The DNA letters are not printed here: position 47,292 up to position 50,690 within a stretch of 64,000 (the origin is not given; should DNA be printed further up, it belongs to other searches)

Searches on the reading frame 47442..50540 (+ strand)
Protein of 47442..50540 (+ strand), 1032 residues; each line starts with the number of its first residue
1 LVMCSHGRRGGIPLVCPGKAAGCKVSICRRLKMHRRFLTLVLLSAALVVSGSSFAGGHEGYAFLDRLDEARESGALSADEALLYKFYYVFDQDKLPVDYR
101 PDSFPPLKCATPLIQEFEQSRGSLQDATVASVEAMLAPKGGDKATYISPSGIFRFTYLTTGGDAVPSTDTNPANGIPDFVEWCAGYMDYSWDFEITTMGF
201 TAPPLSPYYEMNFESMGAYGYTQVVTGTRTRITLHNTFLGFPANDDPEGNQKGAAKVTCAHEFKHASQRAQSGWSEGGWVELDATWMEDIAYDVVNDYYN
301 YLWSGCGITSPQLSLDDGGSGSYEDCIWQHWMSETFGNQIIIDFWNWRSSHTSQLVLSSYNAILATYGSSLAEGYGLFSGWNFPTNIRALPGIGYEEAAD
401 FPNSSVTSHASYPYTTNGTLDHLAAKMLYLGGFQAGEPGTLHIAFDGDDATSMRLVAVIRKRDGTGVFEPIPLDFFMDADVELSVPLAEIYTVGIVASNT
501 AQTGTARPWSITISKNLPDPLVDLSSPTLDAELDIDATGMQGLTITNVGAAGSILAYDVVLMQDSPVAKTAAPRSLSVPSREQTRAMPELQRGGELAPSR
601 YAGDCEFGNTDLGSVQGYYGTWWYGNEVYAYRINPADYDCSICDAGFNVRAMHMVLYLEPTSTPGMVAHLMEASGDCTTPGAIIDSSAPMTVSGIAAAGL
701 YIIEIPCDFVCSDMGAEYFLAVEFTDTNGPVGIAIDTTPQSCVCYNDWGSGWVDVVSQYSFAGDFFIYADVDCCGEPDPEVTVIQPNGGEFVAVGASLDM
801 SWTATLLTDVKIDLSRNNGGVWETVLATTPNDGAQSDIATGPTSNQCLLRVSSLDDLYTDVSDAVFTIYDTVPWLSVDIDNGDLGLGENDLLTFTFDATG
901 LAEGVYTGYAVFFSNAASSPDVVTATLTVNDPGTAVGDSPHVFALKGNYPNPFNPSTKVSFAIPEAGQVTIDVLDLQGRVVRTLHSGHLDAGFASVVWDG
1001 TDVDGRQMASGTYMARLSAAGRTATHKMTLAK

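Call 79: search_protein_families(library=pfam, proteins=[window:47442-50540:+], max_evalue=0.0001)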
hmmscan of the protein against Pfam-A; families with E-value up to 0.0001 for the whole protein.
window:47442-50540:+ (1032 aa): 2 families
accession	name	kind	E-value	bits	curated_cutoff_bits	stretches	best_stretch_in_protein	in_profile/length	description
PF13860.13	FlgD_ig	-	1e-12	48.2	27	1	965-1020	21-76/79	FlgD Ig-like domain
PF18962.6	Por_Secre_tail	-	0.0001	23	27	0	949-1028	2-73/75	Secretion system C-terminal sorting domain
